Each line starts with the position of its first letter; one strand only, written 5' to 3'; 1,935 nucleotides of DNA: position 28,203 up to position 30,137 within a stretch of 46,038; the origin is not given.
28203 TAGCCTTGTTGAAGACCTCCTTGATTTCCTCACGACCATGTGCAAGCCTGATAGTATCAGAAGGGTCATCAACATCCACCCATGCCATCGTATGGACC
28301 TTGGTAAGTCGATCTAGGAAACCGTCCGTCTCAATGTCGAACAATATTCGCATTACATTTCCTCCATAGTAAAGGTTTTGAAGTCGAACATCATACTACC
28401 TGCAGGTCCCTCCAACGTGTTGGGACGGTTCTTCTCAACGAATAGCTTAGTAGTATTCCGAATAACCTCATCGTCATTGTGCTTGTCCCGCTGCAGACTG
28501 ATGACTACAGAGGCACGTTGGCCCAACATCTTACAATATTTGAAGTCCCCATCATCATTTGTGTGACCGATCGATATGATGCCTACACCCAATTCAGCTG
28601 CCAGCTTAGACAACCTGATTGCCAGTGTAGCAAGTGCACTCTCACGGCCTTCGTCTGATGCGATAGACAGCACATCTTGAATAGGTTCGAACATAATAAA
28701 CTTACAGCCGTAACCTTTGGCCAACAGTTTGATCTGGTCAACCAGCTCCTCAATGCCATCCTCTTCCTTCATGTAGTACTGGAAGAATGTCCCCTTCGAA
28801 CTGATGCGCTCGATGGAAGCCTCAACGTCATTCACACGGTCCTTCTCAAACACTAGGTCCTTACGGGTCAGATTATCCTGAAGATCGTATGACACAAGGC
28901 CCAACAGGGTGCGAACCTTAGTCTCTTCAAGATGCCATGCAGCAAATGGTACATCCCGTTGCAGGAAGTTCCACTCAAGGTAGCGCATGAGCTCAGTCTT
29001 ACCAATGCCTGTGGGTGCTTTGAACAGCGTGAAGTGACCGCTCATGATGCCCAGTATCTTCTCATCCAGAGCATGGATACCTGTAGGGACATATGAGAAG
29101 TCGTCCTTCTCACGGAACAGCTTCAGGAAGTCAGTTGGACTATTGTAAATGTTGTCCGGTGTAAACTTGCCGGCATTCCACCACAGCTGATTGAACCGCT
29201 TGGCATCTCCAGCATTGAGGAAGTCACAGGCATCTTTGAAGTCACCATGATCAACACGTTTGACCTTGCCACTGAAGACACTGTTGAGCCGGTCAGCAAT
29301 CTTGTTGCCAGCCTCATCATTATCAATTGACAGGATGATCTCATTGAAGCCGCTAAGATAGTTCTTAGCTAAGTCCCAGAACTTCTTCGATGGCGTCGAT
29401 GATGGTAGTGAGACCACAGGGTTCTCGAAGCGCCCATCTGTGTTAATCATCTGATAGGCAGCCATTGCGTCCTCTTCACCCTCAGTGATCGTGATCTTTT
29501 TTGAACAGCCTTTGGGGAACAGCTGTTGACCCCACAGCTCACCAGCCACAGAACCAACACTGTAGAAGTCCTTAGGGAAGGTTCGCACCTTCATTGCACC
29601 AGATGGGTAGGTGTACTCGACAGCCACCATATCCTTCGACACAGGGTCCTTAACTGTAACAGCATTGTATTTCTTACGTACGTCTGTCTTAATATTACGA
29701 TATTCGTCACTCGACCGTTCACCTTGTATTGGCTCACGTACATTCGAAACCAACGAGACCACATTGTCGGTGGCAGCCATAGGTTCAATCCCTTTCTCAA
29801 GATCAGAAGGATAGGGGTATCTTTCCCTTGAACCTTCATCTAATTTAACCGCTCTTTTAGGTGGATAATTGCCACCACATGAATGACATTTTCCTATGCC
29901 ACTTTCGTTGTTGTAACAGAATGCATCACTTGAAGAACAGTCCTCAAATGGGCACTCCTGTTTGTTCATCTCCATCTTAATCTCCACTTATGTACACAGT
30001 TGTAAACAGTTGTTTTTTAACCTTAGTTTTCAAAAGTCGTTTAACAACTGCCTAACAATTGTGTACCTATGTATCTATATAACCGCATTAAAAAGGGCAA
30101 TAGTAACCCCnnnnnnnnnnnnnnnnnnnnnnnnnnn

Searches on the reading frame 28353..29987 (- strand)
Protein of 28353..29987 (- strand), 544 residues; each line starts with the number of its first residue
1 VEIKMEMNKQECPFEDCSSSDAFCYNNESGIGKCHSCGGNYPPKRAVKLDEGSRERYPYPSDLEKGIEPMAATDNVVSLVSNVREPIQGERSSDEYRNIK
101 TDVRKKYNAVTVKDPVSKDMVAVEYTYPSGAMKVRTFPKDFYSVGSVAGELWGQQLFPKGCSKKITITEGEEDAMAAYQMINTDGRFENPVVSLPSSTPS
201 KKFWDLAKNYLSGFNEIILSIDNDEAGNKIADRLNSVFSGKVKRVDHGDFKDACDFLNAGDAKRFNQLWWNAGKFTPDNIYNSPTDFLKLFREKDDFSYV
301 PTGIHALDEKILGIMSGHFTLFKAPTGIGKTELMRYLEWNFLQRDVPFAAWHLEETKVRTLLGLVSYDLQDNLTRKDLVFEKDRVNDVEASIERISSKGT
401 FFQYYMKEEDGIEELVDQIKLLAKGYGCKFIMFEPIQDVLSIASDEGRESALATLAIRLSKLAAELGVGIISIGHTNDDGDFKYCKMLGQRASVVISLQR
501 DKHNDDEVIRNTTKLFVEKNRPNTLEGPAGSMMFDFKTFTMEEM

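Call 8: search_protein_families(library=pfam, proteins=[window:28353-29987:-], max_evalue=0.01)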
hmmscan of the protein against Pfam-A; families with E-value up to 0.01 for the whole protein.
window:28353-29987:- (544 aa): 5 families
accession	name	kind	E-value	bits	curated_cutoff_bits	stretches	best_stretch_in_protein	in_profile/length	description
PF13155.12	Toprim_2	-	8.3e-11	42.6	22.1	1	167-257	2-88/88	Toprim-like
PF03796.21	DnaB_C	-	1.3e-10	41.5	27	1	300-537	2-247/255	DnaB-like helicase C terminal domain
PF01751.28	Toprim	-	2.4e-05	24.8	23.1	1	165-244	2-86/96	Toprim domain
PF13662.12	Toprim_4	-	0.0001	22.9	25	1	164-236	2-72/85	Toprim domain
PF13481.12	AAA_25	-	0.0061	16.6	27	0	301-480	16-194/195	AAA domain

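Call 9: search_protein_families(library=phrogs, proteins=[window:28353-29987:-], max_evalue=0.001)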
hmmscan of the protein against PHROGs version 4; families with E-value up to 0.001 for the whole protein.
window:28353-29987:- (544 aa): 5 families
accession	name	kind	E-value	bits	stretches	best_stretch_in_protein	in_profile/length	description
phrog_239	-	DNA, RNA and nucleotide metabolism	3.1e-92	311.8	1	4-543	37-598/801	DNA primase/helicase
phrog_19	-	DNA, RNA and nucleotide metabolism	8.8e-18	65.5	1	282-541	313-578/621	DnaB-like replicative helicase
phrog_243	-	DNA, RNA and nucleotide metabolism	1.2e-10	41.8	1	301-527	19-248/273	DnaB-like replicative helicase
phrog_47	-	DNA, RNA and nucleotide metabolism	3.7e-10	40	1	162-256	232-321/947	DNA primase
phrog_849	-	DNA, RNA and nucleotide metabolism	1.2e-06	28.8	1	149-253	226-327/435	DNA primase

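Call 11: search_dna_similar(query=window:28353-29987:-, collection=phages, mode=protein, max_rows=40)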
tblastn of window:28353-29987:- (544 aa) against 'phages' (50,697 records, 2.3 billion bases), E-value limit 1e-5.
Records with a match: 2636; places in all: 2641; records where one place covers at least 80% of the query: 1176.
Best place of each record, by identity: <60% 2636.
By first word of the organism name: Escherichia 644; Klebsiella 473; Pseudomonas 393; Salmonella 193; Yersinia 85; Vibrio 83; Aeromonas 59; Erwinia 59; Shigella 45; Pectobacterium 43; and 73 more.
By host as written in the record: - 397; Klebsiella pneumoniae 231; Escherichia coli 230; Pseudomonas aeruginosa 85; Yersinia pestis 38; Escherichia coli K-12 MG1655 37; Klebsiella pneumoniae 135080 32; Pseudomonas aeruginosa PAO1 31; and 643 more.
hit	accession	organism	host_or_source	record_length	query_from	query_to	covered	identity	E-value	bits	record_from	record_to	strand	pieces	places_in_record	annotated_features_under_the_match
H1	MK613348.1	Roseobacter phage CRP-6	Rhodobacteraceae bacterium FZCC0042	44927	10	544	98%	51.4%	8e-168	533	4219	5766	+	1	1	DNA primase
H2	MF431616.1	Lentibacter phage vB_LenP_ICBM2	Lentibacter sp. SH36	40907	8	543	99%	47.5%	9e-152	486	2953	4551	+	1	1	dual primase/helicase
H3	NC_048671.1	Lentibacter phage vB_LenP_ICBM2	Lentibacter sp. SH36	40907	8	543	99%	47.5%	9e-152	486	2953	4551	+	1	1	dual primase/helicase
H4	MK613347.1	Roseobacter phage CRP-5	Rhodobacteraceae bacterium FZCC0040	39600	12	543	98%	45.5%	5e-147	473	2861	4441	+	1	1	DNA primase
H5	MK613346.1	Roseobacter phage CRP-4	Rhodobacteraceae bacterium FZCC0023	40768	6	543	99%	39.4%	5e-119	392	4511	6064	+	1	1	DNA primase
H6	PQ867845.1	phage T5S1-k141_653015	Crassostrea hongkongensis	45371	2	543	100%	37.3%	4e-98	332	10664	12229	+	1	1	DNA primase/helicase | hypothetical protein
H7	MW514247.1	Roseobacter phage CRP-13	Rhodobacteraceae bacterium FZCC0023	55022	4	544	99%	34.3%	1e-75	266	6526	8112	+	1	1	DNA primase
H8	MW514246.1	Roseobacter phage CRP-9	Rhodobacteraceae bacterium FZCC0023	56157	6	544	99%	30.9%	2e-69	248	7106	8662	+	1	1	dual primase/helicase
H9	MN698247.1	Pelagibacter phage HTVC115P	Candidatus Pelagibacter sp. HTCC7211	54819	2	544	100%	29.1%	2e-44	174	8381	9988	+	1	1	DNA primase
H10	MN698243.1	Pelagibacter phage HTVC104P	Candidatus Pelagibacter sp. HTCC7211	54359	3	544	100%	28.8%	1e-49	190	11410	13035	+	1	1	DNA primase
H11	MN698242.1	Pelagibacter phage HTVC103P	Candidatus Pelagibacter sp. HTCC7211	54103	3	544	100%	28.6%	1e-49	190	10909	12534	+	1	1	DNA primase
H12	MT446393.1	Escherichia virus TH16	Escherichia coli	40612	11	542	98%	29.1%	5e-28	125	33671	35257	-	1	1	record has no annotation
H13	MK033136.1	Enterobacter phage EcpYZU01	Enterobacter cloacae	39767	11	544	98%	28.8%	3e-28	125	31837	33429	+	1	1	record has no annotation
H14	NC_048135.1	Enterobacter phage EcpYZU01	Enterobacter cloacae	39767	11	544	98%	28.8%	3e-28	125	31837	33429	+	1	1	toprim domain-containing protein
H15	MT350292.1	Enterococcus phage EFA-1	Enterococcus faecalis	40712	11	542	98%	28.9%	8e-28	124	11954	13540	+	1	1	dnaG: DNA primase/helicase protein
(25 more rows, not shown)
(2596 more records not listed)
